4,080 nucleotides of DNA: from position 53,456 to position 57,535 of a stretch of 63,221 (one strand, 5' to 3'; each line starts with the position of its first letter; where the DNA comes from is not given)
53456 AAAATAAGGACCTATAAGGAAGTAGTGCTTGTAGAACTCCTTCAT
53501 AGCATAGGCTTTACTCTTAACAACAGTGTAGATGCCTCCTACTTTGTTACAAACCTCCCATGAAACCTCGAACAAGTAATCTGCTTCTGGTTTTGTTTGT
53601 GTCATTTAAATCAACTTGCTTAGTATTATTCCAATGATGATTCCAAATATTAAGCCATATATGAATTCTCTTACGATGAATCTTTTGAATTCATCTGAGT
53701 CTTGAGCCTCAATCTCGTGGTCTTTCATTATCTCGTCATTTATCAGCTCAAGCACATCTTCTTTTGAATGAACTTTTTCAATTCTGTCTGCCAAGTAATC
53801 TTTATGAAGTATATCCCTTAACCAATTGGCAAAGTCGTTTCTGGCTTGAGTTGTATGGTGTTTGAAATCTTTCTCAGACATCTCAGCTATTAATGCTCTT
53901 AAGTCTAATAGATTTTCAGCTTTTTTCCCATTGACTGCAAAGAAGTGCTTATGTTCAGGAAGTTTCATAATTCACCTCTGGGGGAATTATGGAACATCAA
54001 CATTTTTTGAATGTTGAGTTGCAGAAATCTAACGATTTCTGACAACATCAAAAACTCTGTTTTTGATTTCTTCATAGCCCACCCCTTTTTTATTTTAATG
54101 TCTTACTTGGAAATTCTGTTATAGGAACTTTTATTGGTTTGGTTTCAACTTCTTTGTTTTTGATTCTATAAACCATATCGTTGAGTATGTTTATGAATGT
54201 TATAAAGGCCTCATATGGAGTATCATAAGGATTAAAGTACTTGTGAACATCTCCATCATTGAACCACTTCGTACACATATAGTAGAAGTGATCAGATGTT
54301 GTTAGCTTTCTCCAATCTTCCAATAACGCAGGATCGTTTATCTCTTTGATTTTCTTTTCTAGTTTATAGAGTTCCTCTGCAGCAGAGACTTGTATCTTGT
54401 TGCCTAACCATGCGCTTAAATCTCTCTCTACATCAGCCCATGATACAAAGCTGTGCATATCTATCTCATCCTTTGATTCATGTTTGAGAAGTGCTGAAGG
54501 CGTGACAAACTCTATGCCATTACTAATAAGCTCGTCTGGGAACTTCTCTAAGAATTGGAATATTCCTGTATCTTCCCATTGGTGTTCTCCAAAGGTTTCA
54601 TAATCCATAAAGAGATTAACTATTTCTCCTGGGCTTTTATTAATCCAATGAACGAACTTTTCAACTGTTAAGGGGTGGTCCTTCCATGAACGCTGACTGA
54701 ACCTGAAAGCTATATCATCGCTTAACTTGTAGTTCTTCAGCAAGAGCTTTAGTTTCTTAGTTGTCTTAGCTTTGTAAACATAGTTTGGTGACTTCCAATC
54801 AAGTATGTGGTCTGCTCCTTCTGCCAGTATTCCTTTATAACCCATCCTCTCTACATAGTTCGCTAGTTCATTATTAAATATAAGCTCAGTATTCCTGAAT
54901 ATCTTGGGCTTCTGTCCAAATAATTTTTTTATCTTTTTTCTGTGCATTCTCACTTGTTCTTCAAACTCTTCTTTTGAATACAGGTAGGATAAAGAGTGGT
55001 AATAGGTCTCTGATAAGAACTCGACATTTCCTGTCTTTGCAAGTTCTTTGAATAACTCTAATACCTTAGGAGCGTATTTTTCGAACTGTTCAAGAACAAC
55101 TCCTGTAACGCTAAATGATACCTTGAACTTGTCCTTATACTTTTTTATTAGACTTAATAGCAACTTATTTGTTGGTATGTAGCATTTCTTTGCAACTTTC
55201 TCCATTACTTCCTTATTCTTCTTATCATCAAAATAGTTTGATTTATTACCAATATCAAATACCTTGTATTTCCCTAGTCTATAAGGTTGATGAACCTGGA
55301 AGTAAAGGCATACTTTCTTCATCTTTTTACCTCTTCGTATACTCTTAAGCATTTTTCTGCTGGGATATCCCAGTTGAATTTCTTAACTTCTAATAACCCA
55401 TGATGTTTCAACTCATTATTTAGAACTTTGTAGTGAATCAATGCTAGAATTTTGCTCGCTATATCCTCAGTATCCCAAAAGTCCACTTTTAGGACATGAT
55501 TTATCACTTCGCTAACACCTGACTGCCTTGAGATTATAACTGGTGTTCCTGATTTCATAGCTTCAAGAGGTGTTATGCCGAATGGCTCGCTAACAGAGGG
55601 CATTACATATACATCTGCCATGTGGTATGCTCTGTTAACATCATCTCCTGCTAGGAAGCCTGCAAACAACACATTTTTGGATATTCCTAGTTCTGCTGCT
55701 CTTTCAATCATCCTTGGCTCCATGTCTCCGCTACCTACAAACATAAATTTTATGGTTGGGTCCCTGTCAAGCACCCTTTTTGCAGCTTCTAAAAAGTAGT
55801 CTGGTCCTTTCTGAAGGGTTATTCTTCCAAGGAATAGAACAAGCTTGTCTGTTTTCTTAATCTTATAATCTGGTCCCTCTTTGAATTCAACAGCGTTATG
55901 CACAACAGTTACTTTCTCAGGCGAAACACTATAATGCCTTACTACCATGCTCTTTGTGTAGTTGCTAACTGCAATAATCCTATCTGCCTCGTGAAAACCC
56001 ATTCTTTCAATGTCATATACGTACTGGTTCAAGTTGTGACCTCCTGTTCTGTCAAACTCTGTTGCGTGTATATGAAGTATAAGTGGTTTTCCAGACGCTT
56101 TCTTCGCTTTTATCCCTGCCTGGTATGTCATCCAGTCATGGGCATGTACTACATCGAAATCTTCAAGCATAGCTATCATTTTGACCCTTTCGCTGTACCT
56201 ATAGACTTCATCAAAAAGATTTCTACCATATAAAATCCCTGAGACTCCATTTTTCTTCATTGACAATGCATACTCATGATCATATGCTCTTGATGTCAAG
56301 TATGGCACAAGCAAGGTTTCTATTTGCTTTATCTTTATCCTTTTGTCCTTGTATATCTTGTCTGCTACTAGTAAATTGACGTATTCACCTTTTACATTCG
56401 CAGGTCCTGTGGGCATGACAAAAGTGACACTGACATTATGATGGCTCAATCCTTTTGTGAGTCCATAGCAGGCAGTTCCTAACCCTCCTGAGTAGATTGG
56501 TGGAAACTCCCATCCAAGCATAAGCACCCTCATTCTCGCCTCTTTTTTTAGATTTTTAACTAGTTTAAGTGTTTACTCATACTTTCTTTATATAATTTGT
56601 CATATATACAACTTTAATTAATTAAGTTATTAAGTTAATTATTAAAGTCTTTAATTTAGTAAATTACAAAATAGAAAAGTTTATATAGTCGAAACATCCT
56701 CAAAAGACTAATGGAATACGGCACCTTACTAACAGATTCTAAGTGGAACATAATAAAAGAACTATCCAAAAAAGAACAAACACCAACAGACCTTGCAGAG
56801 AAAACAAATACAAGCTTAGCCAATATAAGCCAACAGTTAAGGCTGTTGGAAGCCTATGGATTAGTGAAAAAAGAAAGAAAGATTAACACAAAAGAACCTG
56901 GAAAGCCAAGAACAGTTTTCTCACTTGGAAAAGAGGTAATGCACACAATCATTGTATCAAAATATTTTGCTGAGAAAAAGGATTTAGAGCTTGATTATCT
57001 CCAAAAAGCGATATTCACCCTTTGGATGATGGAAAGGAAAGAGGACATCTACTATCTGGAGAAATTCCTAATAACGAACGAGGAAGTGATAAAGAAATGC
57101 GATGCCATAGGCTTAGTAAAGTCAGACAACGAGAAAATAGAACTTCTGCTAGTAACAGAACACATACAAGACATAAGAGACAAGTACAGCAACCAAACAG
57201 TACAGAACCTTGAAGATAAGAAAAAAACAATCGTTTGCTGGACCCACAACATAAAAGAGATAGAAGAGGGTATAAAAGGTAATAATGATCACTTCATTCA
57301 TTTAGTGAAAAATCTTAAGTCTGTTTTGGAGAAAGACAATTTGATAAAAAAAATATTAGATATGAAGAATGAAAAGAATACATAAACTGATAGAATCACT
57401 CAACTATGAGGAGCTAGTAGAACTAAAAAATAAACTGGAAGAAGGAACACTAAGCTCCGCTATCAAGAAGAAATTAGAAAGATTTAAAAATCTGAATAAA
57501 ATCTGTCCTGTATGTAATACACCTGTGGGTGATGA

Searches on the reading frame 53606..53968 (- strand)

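Call 10: search_protein_families(library=pfam, proteins=[window:53606-53968:-], max_evalue=0.001)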
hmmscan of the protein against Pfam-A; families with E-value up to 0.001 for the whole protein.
window:53606-53968:- (120 aa): 1 family
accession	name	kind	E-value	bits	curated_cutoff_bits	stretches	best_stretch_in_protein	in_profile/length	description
PF19027.5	DUF5752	-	2.8e-06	27.3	23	1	12-85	15-100/208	Family of unknown function (DUF5752)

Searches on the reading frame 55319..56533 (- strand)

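Call 10: search_protein_families(library=pfam, proteins=[window:55319-56533:-], max_evalue=0.001)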
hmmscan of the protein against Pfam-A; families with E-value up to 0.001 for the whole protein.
window:55319-56533:- (404 aa): 6 families
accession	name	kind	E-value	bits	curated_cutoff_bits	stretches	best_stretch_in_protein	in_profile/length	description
PF00534.26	Glycos_transf_1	-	5.5e-37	127.4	26.4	1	222-372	8-162/172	Glycosyl transferases group 1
PF13692.12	Glyco_trans_1_4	-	2.4e-32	112.6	27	1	230-366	2-140/142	Glycosyl transferases group 1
PF13439.12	Glyco_transf_4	-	1e-23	84.7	28.5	1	16-216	2-167/170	Glycosyltransferase Family 4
PF08323.17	Glyco_transf_5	-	2.6e-19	70.3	22.7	1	2-201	1-228/239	Starch synthase catalytic domain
PF20706.3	GT4-conflict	-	3.4e-18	66.2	26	1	128-349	84-325/385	Family 4 Glycosyltransferase in conflict systems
PF13579.12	Glyco_trans_4_4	-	9.8e-15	55.7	29.7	1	16-213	1-157/158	Glycosyl transferase 4-like domain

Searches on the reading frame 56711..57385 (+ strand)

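Call 10: search_protein_families(library=pfam, proteins=[window:56711-57385:+], max_evalue=0.001)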
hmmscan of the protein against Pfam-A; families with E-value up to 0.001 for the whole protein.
window:56711-57385:+ (224 aa): 7 families
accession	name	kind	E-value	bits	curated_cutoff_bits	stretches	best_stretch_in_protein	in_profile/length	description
PF01022.26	HTH_5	-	1.4e-07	31.7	22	1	13-54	6-47/47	Bacterial regulatory protein, arsR family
PF12840.13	HTH_20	-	5.5e-07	29.9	27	1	14-54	9-50/51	Helix-turn-helix domain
PF25212.1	HVO_A0114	-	5.9e-06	26.4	27.6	1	5-63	18-77/84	HVO_A0114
PF12802.13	MarR_2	-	2.3e-05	24.9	27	1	7-56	3-54/61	MarR family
PF13412.12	HTH_24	-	0.00016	21.6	21.9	1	9-53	3-48/48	Winged helix-turn-helix DNA-binding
PF13601.12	HTH_34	-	0.00048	20.7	27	0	20-72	12-61/80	Winged helix DNA-binding domain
PF01047.28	MarR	-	0.00083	19.6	24.6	0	10-57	4-52/59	MarR family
